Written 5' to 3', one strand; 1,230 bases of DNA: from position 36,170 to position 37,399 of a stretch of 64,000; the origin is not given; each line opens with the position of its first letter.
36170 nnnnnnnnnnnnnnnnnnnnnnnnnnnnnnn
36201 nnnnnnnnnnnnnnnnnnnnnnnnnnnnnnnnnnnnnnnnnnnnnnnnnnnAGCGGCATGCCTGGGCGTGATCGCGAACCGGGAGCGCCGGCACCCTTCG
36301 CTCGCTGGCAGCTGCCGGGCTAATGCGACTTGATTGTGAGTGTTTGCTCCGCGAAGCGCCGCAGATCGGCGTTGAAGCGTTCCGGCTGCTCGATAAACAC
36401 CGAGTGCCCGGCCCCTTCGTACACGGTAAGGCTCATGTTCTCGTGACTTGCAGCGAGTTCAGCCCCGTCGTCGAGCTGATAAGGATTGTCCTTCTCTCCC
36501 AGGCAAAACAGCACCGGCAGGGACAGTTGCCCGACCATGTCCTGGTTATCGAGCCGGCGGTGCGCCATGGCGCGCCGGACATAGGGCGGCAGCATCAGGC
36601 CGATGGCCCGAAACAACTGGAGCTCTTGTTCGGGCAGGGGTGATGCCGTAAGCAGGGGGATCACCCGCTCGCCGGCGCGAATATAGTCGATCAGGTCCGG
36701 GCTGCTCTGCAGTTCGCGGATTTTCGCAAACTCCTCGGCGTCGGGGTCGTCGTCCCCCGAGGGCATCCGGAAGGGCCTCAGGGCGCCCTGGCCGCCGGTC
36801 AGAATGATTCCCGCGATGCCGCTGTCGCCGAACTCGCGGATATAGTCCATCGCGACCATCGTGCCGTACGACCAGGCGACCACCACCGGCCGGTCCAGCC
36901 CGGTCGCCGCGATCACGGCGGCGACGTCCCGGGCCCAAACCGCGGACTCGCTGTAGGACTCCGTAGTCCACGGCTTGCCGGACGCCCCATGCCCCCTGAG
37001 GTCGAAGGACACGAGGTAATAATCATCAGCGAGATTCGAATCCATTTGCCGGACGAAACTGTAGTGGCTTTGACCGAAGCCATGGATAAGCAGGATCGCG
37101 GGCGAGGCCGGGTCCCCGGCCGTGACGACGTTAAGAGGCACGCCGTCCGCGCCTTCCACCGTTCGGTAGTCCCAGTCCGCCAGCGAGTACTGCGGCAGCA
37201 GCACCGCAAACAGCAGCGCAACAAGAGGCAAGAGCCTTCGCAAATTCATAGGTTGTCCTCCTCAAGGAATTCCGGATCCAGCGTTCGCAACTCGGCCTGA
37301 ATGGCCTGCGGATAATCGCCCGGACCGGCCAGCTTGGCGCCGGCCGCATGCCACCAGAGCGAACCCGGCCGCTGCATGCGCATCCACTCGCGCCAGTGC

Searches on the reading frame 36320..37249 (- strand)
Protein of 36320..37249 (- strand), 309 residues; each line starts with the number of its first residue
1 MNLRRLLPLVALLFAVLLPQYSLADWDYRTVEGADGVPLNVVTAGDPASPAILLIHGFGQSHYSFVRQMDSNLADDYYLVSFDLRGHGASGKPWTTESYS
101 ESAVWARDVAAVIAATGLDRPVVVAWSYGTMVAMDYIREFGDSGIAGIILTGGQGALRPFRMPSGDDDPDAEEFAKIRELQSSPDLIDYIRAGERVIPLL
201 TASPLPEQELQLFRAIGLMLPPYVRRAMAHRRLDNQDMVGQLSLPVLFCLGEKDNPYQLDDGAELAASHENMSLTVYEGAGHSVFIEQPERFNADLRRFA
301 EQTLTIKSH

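Call 4: search_protein_families(library=pfam, proteins=[window:36320-37249:-], max_evalue=0.01)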
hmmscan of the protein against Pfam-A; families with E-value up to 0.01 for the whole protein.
window:36320-37249:- (309 aa): 5 families
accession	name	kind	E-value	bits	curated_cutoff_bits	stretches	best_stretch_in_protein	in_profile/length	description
PF12697.13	Abhydrolase_6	-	1.3e-23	85.2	26.3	1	52-294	1-216/217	Alpha/beta hydrolase family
PF00561.26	Abhydrolase_1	-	1.8e-23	84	25.8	1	50-288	1-244/245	alpha/beta hydrolase fold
PF12146.15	Hydrolase_4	-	1.6e-12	47.7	27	1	49-154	4-110/239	Serine aminopeptidase, S33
PF01738.24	DLH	-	0.00058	19.9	21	1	239-292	139-197/217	Dienelactone hydrolase family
PF03959.19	FSH1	-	0.0022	18.2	21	0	240-284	157-201/211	Serine hydrolase (FSH1)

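Call 6: search_protein_families(library=ncbifam, proteins=[window:36320-37249:-], max_evalue=0.01)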
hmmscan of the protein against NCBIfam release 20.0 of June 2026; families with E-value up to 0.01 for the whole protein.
window:36320-37249:- (309 aa): 27 families (the best 25 are shown)
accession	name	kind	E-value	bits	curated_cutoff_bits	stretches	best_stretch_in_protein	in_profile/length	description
NF004514.1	PRK05855.1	equivalog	1.3e-18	66.9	455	1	30-138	3-110/578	SDR family oxidoreductase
TIGR03695.1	menH_SHCHC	equivalog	1e-17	64.4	208.55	2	49-154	2-105/252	2-succinyl-6-hydroxy-2,4-cyclohexadiene-1-carboxylate synthase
NF011457.0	PRK14875.1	equivalog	2.2e-16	59.8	307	1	39-138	122-217/372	acetoin dehydrogenase dihydrolipoyllysine-residue acetyltransferase subunit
NF051488.1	bifunc_PcaDC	exception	1.3e-15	57.5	390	2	41-135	4-94/375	bifunctional 3-oxoadipate enol-lactonase/4-carboxymuconolactone decarboxylase PcaDC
TIGR03056.1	bchO_mg_che_rel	equivalog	6.8e-15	54.8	172.55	1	39-298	18-275/278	alpha/beta fold hydrolase BchO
TIGR02427.1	protocat_pcaD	equivalog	1.6e-14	53.9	255.85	2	46-135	9-95/251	3-oxoadipate enol-lactonase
NF050089.1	i_nPHAscl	equivalog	7.3e-14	51.5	300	1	49-142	18-107/288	intracellular short-chain-length polyhydroxyalkanoate depolymerase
NF051487.1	bifunc_PcaCD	exception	6.3e-13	48.6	430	2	223-301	334-412/413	bifunctional 4-carboxymuconolactone decarboxylase/3-oxoadipate enol-lactonase PcaCD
TIGR01738.1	bioH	equivalog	1.1e-11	44.9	206.95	2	49-137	4-83/245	pimeloyl-ACP methyl ester esterase BioH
TIGR01250.1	pro_imino_pep_2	subfamily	4.7e-11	42.8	167.65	1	49-152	25-128/288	proline iminopeptidase-family hydrolase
NF008340.0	PRK11126.1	equivalog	7.5e-11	41.7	261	2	44-156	9-115/255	2-succinyl-6-hydroxy-2,4-cyclohexadiene-1-carboxylate synthase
TIGR03611.1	RutD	equivalog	8.7e-11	41.7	238.5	1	46-137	10-98/258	pyrimidine utilization protein D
NF002938.0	PRK03592.1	equivalog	1.6e-10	40.8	241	1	48-215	29-189/298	haloalkane dehalogenase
NF045945.1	ProImpepLactob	equivalog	3e-09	36.8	400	1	48-153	27-131/293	proline iminopeptidase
NF007954.0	PRK10673.1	equivalog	3.2e-08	33.2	399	1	50-135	17-97/255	esterase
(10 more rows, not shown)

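Call 57: search_solved_structures(query=window:36320-37249:-, max_evalue=1e-8)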
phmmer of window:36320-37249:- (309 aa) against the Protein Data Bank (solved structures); distinct sequences matched with E-value up to 1e-8: 32.
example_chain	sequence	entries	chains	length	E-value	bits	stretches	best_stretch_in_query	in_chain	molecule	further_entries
7yii_A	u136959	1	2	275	2.1e-35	125.5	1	29-301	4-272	Non-heme haloperoxidase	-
4x00_A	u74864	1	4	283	2.8e-35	125.1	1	26-304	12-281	Putative hydrolase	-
4rnc_A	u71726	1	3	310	5.6e-31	111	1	30-300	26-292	Esterase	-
5h3h_A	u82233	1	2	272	4.7e-15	58.7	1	31-305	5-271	Abhydrolase domain-containing protein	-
6i8w_A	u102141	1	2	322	6.9e-12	48.3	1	12-296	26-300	Alpha/beta fold hydrolase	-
5cw2_C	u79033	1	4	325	1.4e-11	47.3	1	29-142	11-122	Putative epoxide hydrolase EPHA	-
1a7u_A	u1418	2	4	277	1.9e-11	46.8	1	48-171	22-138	CHLOROPEROXIDASE T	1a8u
1bro_A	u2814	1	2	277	3.4e-11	46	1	50-171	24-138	BROMOPEROXIDASE A2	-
3hi4_A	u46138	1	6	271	4.2e-11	45.7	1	51-300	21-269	Arylesterase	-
1brt_A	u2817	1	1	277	4.7e-11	45.6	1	50-171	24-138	BROMOPEROXIDASE A2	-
6unw_A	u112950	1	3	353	4.9e-11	45.5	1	42-134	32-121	Soluble epoxide hydrolase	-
4iq4_A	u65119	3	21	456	5.5e-11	45.3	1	50-171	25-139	Non-haem bromoperoxidase BPO-A2, Matrix protein 1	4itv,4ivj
3hea_A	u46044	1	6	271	5.7e-11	45.3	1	51-300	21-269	Arylesterase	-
1va4_A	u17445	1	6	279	5.9e-11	45.2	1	51-301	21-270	Arylesterase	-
3vdx_A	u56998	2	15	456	6e-11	45.2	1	51-171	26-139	Designed 16nm tetrahedral protein cage containing Non-haem bromoperoxidase BPO-A2 and Matr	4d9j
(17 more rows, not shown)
